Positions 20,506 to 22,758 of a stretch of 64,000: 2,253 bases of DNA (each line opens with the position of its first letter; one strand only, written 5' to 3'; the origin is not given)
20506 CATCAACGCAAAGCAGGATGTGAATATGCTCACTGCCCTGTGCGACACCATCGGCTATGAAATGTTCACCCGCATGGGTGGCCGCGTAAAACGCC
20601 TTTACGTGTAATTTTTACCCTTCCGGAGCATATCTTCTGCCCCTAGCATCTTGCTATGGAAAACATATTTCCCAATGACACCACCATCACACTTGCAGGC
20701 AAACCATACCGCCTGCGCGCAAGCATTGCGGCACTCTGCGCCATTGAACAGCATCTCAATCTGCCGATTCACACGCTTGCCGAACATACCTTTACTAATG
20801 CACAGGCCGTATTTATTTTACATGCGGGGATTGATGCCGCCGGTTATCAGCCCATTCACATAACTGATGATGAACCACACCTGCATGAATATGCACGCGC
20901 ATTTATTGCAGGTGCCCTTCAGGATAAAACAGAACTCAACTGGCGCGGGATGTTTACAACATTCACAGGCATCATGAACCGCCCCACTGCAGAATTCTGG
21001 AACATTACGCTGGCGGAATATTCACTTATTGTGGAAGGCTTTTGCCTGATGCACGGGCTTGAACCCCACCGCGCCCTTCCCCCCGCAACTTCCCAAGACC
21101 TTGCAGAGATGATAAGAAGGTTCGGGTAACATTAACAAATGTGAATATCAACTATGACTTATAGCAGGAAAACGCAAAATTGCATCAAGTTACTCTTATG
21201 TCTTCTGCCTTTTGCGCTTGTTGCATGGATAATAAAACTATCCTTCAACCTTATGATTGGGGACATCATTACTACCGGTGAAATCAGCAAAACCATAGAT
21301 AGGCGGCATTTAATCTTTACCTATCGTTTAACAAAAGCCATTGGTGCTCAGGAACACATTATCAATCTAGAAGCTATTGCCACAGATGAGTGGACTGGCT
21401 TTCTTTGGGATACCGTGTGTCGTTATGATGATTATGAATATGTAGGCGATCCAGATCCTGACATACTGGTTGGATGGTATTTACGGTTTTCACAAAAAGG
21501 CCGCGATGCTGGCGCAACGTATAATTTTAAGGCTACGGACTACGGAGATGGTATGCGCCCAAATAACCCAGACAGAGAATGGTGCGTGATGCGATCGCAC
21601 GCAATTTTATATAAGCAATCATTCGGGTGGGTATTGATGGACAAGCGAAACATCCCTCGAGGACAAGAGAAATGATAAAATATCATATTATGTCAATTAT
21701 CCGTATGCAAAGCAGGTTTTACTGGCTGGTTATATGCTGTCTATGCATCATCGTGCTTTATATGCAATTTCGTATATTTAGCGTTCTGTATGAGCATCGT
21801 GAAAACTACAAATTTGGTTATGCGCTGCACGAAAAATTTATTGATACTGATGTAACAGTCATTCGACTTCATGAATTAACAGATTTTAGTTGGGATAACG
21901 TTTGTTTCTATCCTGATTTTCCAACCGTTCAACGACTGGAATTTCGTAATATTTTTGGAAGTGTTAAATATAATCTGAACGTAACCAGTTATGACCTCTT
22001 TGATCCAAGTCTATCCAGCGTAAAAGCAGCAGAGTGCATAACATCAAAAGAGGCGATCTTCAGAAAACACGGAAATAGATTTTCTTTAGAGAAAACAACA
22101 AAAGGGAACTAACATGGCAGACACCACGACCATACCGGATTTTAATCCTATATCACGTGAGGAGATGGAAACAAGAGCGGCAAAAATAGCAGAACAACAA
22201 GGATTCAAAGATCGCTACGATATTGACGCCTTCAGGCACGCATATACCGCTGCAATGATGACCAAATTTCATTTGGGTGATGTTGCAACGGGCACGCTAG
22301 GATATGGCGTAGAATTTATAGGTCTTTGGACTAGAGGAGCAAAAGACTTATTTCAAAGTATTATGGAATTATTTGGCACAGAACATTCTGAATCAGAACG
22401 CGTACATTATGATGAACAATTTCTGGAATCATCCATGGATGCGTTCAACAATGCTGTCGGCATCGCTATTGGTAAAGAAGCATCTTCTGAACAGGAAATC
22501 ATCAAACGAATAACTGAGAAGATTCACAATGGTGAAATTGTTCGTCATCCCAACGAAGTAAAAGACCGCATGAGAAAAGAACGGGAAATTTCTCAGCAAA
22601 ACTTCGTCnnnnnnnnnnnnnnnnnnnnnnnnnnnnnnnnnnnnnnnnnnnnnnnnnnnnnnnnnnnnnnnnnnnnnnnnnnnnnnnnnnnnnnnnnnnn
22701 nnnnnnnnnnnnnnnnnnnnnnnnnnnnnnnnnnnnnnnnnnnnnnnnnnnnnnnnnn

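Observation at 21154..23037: Translationally coupled cassette: two paralogous membrane-anchored Cys-motif proteins followed by a DAFRHAY / MDxxNNxxG protein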

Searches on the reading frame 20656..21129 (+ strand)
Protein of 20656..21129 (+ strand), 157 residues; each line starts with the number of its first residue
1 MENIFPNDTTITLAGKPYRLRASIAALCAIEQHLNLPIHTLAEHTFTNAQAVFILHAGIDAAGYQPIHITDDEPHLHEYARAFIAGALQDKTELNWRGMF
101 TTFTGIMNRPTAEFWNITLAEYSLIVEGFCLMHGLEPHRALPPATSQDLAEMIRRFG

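Call 5: search_protein_families(library=pfam, proteins=[window:20656-21129:+], max_evalue=1)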
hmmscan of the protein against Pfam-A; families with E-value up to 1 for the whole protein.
window:20656-21129:+ (157 aa): 3 families
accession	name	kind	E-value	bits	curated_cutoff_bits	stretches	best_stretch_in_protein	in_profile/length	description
PF11836.14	Phage_TAC_11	-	0.0035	17.8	27.8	1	10-65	5-64/96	Phage tail tube protein, GTA-gp10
PF09550.16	Phage_TAC_6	-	0.057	14.3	23.4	1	112-156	19-55/58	Phage tail assembly chaperone protein, TAC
PF10636.14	hemP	-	0.26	11.6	25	0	10-22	15-27/37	Hemin uptake protein hemP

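Call 6: search_protein_families(library=ncbifam, proteins=[window:20656-21129:+], max_evalue=1)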
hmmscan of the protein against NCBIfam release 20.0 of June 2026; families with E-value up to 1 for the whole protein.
window:20656-21129:+ (157 aa): 0 families

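Call 7: search_protein_families(library=phrogs, proteins=[window:20656-21129:+], max_evalue=1)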
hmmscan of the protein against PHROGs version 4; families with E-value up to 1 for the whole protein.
window:20656-21129:+ (157 aa): 2 families
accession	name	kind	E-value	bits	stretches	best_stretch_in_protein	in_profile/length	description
phrog_2115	-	tail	0.0074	17.7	1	9-42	8-41/125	tail protein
phrog_18467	-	unknown function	0.011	17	1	117-152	11-44/50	-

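Call 21: find_homologous_proteins(query=window:20656-21126:+, max_evalue=0.001)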
Query window:20656-21126:+ (157 aa): 5 proteins with E <= 0.001 among 85 candidates.
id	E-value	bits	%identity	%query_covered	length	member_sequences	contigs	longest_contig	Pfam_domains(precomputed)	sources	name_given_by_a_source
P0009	2.2e-102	358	100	100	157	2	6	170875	-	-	-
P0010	9.4e-79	281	79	100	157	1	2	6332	-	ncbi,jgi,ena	jgi:hypothetical protein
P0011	3.7e-50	188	55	99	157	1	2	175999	-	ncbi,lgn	-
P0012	5.9e-24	103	41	99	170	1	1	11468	-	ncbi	-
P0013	1.4e-19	89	37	99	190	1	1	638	-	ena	-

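Call 25: find_encoding_contigs(protein=P0012, flank=8000, max_places=3)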
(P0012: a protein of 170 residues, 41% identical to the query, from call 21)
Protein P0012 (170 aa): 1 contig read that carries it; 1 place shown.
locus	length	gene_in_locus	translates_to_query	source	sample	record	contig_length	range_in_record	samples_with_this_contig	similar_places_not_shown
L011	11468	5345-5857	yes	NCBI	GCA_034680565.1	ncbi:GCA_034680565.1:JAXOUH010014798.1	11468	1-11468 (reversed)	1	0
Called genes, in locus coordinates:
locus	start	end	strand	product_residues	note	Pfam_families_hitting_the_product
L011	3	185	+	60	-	?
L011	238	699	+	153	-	-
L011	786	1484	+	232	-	PF07963:N_methyl (weak)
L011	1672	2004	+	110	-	-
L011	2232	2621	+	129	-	-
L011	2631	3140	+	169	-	-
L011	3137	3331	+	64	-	-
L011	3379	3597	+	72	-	-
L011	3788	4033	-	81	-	-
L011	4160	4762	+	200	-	PF01381:HTH_3 (weak), PF13443:HTH_26 (weak), PF13560:HTH_31 (weak), PF00717:Peptidase_S24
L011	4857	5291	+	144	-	-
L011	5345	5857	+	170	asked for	-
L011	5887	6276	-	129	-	-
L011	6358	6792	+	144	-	-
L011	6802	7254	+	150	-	-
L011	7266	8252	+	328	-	-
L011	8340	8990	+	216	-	PF05433:Rick_17kDa_Anti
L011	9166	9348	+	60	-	PF01783:Ribosomal_L32p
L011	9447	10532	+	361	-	PF02504:FA_synthesis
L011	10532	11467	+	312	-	?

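Call 66: search_protein_families(library=pfam, proteins=[L011:5887-6273:-], max_evalue=0.05)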
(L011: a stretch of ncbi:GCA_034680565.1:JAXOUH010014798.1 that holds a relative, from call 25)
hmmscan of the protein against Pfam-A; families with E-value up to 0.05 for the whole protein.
L011:5887-6273:- (128 aa): 0 families

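Call 71: search_dna_similar(query=window:20656-21126:+, collection=phages, mode=protein, max_evalue=1, max_rows=15)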
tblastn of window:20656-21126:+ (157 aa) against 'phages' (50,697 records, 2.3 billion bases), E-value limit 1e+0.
No match.

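Call 80: search_protein_families(library=pfam, alignment_id=A7, max_evalue=0.1)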
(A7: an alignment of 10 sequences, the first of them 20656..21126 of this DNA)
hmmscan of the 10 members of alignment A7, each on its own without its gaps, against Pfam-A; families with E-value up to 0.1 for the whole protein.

A. member 1, window:20656-21126:+ (157 aa): 2 families
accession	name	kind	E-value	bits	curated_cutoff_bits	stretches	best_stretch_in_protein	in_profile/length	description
PF11836.14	Phage_TAC_11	-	0.0035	17.8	27.8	1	10-65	5-64/96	Phage tail tube protein, GTA-gp10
PF09550.16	Phage_TAC_6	-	0.057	14.3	23.4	0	112-156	19-55/58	Phage tail assembly chaperone protein, TAC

B. families by the number of members that match (of 10 scanned): 2 families
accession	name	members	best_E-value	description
PF11836.14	Phage_TAC_11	10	1.8e-08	Phage tail tube protein, GTA-gp10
PF09550.16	Phage_TAC_6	10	5.2e-08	Phage tail assembly chaperone protein, TAC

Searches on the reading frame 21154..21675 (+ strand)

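Call 5: search_protein_families(library=pfam, proteins=[window:21154-21675:+], max_evalue=1)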
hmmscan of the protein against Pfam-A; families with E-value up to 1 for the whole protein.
window:21154-21675:+ (173 aa): 1 family
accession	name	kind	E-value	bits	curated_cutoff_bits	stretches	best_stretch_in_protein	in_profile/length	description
PF24379.1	DUF7535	-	0.51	10.5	27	0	13-28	39-54/60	Family of unknown function (DUF7535)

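Call 6: search_protein_families(library=ncbifam, proteins=[window:21154-21675:+], max_evalue=1)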
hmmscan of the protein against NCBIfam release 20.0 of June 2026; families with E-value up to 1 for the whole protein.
window:21154-21675:+ (173 aa): 0 families

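Call 7: search_protein_families(library=phrogs, proteins=[window:21154-21675:+], max_evalue=1)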
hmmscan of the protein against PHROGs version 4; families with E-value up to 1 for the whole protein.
window:21154-21675:+ (173 aa): 1 family
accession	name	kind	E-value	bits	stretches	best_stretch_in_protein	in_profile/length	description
phrog_11255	-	unknown function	0.13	13.3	1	9-31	3-25/60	-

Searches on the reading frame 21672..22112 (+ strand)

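Call 5: search_protein_families(library=pfam, proteins=[window:21672-22112:+], max_evalue=1)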
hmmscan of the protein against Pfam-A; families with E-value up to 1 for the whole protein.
window:21672-22112:+ (146 aa): 0 families

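Call 6: search_protein_families(library=ncbifam, proteins=[window:21672-22112:+], max_evalue=1)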
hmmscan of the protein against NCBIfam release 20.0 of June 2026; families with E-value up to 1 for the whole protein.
window:21672-22112:+ (146 aa): 0 families

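Call 7: search_protein_families(library=phrogs, proteins=[window:21672-22112:+], max_evalue=1)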
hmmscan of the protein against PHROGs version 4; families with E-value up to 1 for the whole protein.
window:21672-22112:+ (146 aa): 1 family
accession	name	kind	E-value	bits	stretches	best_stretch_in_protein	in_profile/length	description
phrog_32809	-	unknown function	0.073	14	1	51-90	72-113/162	-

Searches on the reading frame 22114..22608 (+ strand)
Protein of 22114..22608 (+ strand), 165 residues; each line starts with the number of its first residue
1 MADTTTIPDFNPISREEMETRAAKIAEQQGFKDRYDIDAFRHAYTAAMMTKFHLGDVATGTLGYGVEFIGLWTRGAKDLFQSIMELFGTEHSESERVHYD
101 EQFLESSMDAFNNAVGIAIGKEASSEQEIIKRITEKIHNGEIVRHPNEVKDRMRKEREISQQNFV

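Call 72: predict_structure(alignment_id=A6)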
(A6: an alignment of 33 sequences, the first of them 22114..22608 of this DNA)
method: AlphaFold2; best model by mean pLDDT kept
length: 165 residues; sequences in the alignment: 33
mean_pLDDT: 77.6   pTM: 0.71
mean pLDDT of the five models: 77.6, 77.1, 76.0, 74.6, 73.5
residues with pLDDT >= 90: 71; 70-90: 34; 50-70: 38; < 50: 22
segments of 3 or more residues with pLDDT < 50: 1-6, 58-68
pLDDT, mean of each block of 10 residues (from residue 1): 48 81 97 97 93 62 45 52 53 60 89 93 95 97 94 85 78
secondary structure, 60 per line:
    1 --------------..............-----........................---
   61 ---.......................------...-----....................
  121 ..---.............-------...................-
elements in order: H15-28 H34-57 H64-86 H101-122 H126-138 H146-164

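Call 75: fold_search(model_id=the predicted structure, library=pdb)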
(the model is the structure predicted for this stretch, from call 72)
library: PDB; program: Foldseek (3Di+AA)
matches with E <= 10: 110; with E <= 0.001: 0
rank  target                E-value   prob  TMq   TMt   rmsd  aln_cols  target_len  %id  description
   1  3mtt                  1.1e+00  0.08  0.17  0.17  29.0       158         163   15  Crystal structure of iSH2 domain of human p85beta, Northeast Structural Genomics Consortium Target HR5531C (released 2010-05-19)
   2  5sxk_B                1.8e+00  0.09  0.22  0.16  28.2       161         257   10  Crystal Structure of PI3Kalpha in complex with fragment 18 (released 2017-02-15)
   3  5sxd_B                1.8e+00  0.08  0.22  0.17  28.7       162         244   11  Crystal Structure of PI3Kalpha in complex with fragment 22 (released 2017-02-15)
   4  5sxe_B                1.8e+00  0.07  0.19  0.15  28.6       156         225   12  Crystal Structure of PI3Kalpha in complex with fragments 19 and 28 (released 2017-02-15)
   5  3l4q_C                2.0e+00  0.05  0.15  0.15  28.0       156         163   15  Structural insights into phosphoinositide 3-kinase activation by the influenza A virus NS1 protein (released 2010-02-02)
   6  5swt_B                2.2e+00  0.08  0.22  0.17  28.5       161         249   10  Crystal Structure of PI3Kalpha in complex with fragments 17 and 27 (released 2017-02-15)
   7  5sxc_B                2.2e+00  0.06  0.19  0.18  29.3       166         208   11  Crystal Structure of PI3Kalpha in complex with fragment 8 (released 2017-02-15)
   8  6rre_B                2.2e+00  0.05  0.17  0.08  20.8       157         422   13  SidD, deAMPylase from Legionella pneumophila (released 2020-10-07)
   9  5swp_B                2.3e+00  0.08  0.22  0.16  28.5       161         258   10  Crystal Structure of PI3Kalpha in complex with fragments 6 and 24 (released 2017-02-15)
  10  5sx8_B                2.5e+00  0.08  0.22  0.17  28.4       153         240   10  Crystal Structure of PI3Kalpha in complex with fragments 12 and 15 (released 2017-02-15)
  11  3euh_A                2.7e+00  0.08  0.25  0.16  15.0       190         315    9  Crystal Structure of the MukE-MukF Complex (released 2009-01-20)
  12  8x62_B                2.7e+00  0.05  0.17  0.19  11.9       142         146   11  crystal structure of human Mcl-1 kinase domain in complex with RM1 (released 2025-05-21)
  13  2g3b_A                2.9e+00  0.15  0.30  0.28   9.7       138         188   13  Crystal structure of putative TetR-family transcriptional regulator from Rhodococcus sp. (released 2006-03-14)
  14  5sx9_B                3.0e+00  0.06  0.22  0.17  28.6       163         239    9  Crystal Structure of PI3Kalpha in complex with fragment 14 (released 2017-02-15)
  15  3mqp_A                3.2e+00  0.06  0.21  0.22  10.8       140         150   10  Crystal Structure of human BFL-1 in complex with NOXA BH3 peptide, Northeast Structural Genomics Consortium Target HR2 (released 2010-06-02)
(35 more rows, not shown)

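Call 79: fold_search(model_id=the predicted structure, library=viral)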
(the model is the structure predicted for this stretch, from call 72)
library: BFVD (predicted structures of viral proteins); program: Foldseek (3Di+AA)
matches with E <= 10: 166; with E <= 0.001: 1
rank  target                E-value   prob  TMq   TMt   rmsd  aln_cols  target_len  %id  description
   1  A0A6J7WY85            4.1e-04  1.00  0.46  0.49  11.8       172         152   23  DUF6973 domain-containing protein [uncultured Caudovirales phage]
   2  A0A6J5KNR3            4.8e-02  1.00  0.43  0.09   6.4       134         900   19  PcfJ-like protein [uncultured Caudovirales phage]
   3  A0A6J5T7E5            7.3e-02  1.00  0.46  0.46   9.0       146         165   21  DUF6973 domain-containing protein [uncultured Caudovirales phage]
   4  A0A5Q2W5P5            1.9e-01  0.89  0.35  0.05  13.2       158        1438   14  (no name in the UniProt tables at hand)
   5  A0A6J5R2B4            4.3e-01  0.92  0.43  0.43   5.6       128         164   19  Uncharacterized protein [uncultured Caudovirales phage]
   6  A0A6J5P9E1            5.9e-01  0.41  0.32  0.30  12.4       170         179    9  Uncharacterized protein [uncultured Caudovirales phage]
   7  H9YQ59                9.4e-01  0.35  0.29  0.41  10.5       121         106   19  (no name in the UniProt tables at hand)
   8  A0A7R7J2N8            1.0e+00  0.08  0.19  0.20  14.5       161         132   11  (no name in the UniProt tables at hand)
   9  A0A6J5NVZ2            1.2e+00  0.15  0.25  0.14  14.1       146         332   14  Uncharacterized protein [uncultured Caudovirales phage]
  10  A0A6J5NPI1            1.3e+00  0.13  0.21  0.28  11.4       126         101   12  Uncharacterized protein [uncultured Caudovirales phage]
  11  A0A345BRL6            1.3e+00  0.09  0.20  0.17  17.0       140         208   16  (no name in the UniProt tables at hand)
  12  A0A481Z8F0            1.8e+00  0.07  0.20  0.21  12.6       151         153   15  Transmembrane protein [Pithovirus LCPAC304]
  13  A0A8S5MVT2            2.0e+00  0.12  0.24  0.31  10.9       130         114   13  Uncharacterized protein [Caudovirales sp. ctUL28]
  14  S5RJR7                2.5e+00  0.08  0.23  0.21  17.3       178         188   12  Putative C2 protein [hypericum associated gemycircularvirus 1]
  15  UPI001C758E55         2.7e+00  0.06  0.19  0.19  12.9       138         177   14  (no name look-up for this kind of identifier)
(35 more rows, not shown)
